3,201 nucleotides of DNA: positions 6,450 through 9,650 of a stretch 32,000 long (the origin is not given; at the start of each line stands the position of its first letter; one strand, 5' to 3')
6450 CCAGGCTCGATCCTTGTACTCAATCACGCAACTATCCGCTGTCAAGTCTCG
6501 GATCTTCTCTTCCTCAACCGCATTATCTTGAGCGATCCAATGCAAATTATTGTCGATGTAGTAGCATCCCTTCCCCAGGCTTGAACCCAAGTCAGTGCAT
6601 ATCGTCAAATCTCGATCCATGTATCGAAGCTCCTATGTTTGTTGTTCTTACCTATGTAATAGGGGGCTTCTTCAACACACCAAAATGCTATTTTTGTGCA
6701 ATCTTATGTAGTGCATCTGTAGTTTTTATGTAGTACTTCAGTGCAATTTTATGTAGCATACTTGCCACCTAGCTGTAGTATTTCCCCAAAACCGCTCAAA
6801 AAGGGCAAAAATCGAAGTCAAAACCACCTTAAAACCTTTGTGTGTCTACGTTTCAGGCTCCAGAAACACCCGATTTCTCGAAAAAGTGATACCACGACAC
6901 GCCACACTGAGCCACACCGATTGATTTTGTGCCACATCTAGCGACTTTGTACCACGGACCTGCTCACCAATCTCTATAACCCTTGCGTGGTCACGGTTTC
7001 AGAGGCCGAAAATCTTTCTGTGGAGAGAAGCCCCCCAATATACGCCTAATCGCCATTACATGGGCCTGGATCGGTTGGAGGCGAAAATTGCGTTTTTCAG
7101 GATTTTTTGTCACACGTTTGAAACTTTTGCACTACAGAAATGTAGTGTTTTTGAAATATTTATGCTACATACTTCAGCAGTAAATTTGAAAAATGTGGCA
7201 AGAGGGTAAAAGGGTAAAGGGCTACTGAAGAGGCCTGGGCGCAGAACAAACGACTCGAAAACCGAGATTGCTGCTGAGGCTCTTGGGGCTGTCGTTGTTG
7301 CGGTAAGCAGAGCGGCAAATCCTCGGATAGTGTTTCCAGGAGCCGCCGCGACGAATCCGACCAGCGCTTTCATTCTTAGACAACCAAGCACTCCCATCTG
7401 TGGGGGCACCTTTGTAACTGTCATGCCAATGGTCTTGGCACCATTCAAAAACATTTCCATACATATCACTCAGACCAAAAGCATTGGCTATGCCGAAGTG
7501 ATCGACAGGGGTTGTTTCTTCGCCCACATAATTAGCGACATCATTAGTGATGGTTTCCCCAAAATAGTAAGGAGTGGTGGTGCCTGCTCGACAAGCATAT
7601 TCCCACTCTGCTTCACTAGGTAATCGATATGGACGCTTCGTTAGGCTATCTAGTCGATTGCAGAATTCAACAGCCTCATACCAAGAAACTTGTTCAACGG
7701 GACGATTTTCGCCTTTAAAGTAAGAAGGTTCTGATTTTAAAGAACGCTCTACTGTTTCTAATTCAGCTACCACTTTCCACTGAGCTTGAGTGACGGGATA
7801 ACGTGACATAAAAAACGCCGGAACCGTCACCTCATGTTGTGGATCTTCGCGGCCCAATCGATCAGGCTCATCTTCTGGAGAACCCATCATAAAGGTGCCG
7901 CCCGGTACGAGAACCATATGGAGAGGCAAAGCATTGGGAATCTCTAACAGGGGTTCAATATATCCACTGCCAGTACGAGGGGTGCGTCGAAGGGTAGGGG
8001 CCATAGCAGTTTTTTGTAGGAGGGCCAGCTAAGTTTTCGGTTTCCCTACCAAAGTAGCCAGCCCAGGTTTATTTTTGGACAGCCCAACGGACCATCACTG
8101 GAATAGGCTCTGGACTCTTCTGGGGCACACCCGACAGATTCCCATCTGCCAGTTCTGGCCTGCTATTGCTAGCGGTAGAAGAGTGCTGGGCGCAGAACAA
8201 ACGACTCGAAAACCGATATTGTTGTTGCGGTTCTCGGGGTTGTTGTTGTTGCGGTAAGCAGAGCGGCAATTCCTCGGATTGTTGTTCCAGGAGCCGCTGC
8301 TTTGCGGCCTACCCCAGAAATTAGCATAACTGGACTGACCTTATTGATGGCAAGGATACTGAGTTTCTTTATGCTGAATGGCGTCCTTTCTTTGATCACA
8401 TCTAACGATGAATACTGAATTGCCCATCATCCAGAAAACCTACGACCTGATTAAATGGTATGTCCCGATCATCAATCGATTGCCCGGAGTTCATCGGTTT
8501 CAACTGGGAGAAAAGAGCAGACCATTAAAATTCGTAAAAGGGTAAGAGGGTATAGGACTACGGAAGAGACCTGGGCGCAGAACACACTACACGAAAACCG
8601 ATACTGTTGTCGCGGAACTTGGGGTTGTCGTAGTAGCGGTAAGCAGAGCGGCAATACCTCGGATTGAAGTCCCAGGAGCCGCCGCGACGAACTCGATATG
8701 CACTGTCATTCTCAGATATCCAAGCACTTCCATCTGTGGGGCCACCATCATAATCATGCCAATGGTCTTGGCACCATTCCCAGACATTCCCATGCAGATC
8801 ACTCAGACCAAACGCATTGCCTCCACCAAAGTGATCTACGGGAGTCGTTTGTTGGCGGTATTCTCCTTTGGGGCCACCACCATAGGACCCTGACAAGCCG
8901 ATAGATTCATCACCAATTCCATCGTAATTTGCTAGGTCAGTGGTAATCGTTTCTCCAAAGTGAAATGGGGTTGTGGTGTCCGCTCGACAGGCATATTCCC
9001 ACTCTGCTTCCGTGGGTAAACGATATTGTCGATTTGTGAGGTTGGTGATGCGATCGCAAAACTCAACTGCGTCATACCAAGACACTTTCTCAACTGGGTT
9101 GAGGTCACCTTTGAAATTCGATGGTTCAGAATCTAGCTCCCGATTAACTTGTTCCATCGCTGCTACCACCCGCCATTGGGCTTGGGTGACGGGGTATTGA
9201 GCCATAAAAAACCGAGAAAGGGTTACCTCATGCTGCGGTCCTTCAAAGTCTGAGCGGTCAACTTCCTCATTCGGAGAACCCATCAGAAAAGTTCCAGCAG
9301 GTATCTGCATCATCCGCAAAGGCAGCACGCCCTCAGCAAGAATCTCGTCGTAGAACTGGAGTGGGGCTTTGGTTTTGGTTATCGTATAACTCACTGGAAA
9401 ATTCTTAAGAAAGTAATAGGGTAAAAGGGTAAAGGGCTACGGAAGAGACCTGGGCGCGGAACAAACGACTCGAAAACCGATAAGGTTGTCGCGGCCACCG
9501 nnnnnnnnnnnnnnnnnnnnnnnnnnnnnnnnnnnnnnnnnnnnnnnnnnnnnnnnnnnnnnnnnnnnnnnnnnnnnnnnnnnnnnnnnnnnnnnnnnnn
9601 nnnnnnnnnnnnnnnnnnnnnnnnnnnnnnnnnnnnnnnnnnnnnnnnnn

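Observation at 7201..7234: Conserved post-stop element (TTTACCC repeats) after every VR but absent after the TR: candidate IMH / target-recognition flank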

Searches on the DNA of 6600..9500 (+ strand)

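Call 15: search_dna_similar(query=window:6600-9500:+, collection=plasmids, mode=near, max_rows=30)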
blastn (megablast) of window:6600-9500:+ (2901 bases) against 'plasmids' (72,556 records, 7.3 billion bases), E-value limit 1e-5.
Records with a match: 1; places in all: 3; records where one place covers at least 80% of the query: 0.
Best place of each record, by identity: 80-90% 1.
By first word of the organism name: Acaryochloris 1.
By predicted mobility (MOB-suite, as given by PLSDB): conjugative 1.
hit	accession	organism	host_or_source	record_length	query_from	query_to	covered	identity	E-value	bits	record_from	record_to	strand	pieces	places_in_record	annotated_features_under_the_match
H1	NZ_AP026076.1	Acaryochloris marina MBIC10699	cell culture,Ascidian, Diplosoma similis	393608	4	1912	66%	83.4%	0e+0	2170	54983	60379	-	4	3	transposase | RNA-directed DNA polymerase | formylglycine-generating enzyme family protein (x2) | tnpA: IS200/IS605 family transposase | avd: diversity-generating retroelement protein Avd | and 2 other names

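Call 17: get_annotated_region(hit=H1, flank=8000)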
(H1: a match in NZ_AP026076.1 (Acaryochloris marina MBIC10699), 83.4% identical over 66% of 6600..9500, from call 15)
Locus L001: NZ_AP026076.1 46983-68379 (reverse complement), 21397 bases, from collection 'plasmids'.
description: Acaryochloris marina MBIC10699 plasmid pREC1, complete sequence
organism: Acaryochloris marina MBIC10699 (NCBI taxid 2954813)
taxonomy: Bacteria; Cyanobacteriota; Cyanophyceae; Acaryochloridales; Acaryochloridaceae; Acaryochloris; Acaryochloris marina; Acaryochloris marina MBIC10699
host: -; source: cell culture,Ascidian, Diplosoma similis; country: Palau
typing (MOB-suite, as given by PLSDB): conjugative; relaxase MOBF; mating-pair formation MPF_T
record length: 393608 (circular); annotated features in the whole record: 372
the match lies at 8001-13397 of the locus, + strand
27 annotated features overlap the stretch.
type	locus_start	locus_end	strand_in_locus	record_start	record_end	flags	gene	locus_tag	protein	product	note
CDS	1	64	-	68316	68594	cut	-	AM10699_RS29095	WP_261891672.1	hypothetical protein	-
CDS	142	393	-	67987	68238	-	-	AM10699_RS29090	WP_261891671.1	hypothetical protein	-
CDS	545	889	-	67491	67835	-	-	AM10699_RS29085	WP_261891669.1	DUF3768 domain-containing protein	-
CDS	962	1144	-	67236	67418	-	-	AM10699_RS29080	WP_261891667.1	hypothetical protein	-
CDS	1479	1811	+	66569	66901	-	-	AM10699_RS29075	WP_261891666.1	hypothetical protein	-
CDS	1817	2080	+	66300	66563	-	-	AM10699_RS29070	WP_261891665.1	type II toxin-antitoxin system RelE/ParE family toxin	GO:0030541 - plasmid partitioning [Evidence IEA]; GO:0051290 - protein heterotetramerization [Evidence IEA]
CDS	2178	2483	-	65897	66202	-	-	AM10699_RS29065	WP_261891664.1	hypothetical protein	-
CDS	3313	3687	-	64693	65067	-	-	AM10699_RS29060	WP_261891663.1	hypothetical protein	-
CDS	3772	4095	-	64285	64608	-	-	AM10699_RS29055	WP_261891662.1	hypothetical protein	-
CDS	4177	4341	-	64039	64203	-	-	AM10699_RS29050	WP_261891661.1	hypothetical protein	-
CDS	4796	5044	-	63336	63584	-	-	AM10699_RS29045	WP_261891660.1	hypothetical protein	-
CDS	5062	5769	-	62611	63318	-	-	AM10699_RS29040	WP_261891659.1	hypothetical protein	-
CDS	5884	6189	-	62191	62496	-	-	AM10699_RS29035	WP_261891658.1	hypothetical protein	-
CDS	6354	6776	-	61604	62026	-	-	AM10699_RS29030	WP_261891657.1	hypothetical protein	-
CDS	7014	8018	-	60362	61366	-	-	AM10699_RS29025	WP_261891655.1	ParM/StbA family protein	GO:0030541 - plasmid partitioning [Evidence IEA]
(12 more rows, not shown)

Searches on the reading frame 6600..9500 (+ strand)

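Call 43: find_related_loci(query=A2, collection=metagenome_contigs, flank=10000)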
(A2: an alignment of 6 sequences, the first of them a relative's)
Query A2 (369 aa) in metagenome_contigs; peptide patterns used: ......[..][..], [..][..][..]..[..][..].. (x = any residue, [..] = any of these).
600 stretches matched a pattern (row limit reached: there are more); 583 encode a relative of the query (tblastn E <= 1e-3); the best 80 are kept; 80 distinct loci.
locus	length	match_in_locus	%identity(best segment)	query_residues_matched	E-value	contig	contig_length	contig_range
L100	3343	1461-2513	72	1-351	0e+0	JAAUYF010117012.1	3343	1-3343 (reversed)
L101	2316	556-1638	68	1-361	2e-180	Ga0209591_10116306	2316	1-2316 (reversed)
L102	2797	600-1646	71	1-349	1e-173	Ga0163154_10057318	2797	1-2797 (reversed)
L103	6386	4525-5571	68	1-349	4e-164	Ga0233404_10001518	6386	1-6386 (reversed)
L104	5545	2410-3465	67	1-352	1e-163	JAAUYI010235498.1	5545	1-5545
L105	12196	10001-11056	67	1-352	3e-158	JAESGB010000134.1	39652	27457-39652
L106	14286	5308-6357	65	1-350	8e-157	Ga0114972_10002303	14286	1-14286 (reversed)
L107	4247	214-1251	64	6-351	2e-160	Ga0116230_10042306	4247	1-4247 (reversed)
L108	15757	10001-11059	71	1-353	5e-172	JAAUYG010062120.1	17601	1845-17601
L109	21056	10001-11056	68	1-352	1e-160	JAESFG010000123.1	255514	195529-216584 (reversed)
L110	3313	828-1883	66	1-352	2e-161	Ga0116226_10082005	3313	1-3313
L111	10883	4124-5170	64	1-349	3e-153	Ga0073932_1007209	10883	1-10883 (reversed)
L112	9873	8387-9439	66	1-351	1e-153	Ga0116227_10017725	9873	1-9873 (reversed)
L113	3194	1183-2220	68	1-346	3e-160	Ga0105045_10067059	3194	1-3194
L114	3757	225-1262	66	1-346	9e-158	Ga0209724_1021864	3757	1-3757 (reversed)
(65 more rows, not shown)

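Call 51: find_related_loci(query=A2, collection=viral_contigs, flank=6000)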
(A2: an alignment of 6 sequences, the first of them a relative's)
Query A2 (369 aa) in viral_contigs; peptide patterns used: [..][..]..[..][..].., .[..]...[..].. (x = any residue, [..] = any of these).
600 stretches matched a pattern (row limit reached: there are more); 580 encode a relative of the query (tblastn E <= 1e-3); the best 80 are kept; 80 distinct loci.
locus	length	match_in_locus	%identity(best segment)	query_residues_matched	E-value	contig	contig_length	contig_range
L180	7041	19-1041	50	4-344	3e-105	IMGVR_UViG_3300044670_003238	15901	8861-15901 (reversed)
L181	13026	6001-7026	45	6-347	3e-84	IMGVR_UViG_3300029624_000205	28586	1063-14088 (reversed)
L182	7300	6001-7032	41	2-352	2e-82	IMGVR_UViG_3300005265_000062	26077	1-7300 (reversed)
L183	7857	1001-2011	45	1-342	2e-81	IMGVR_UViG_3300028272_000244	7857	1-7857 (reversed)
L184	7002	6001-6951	42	4-338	3e-80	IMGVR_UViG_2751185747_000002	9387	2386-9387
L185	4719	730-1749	40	1-346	5e-79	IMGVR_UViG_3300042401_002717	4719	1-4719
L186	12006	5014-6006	42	1-346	4e-79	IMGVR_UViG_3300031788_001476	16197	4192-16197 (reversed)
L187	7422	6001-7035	38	1-353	1e-77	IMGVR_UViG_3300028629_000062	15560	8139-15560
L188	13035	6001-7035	38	1-353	6e-77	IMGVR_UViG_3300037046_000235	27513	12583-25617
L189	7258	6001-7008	41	1-350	5e-76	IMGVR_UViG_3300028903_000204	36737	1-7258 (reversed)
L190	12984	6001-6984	39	1-340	3e-76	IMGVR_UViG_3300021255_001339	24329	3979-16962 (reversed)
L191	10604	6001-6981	38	1-340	2e-75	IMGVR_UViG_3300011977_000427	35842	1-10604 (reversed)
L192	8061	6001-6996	40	1-340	5e-75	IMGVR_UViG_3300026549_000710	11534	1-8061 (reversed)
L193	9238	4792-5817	41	1-350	4e-75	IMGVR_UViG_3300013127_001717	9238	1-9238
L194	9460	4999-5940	40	1-327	7e-75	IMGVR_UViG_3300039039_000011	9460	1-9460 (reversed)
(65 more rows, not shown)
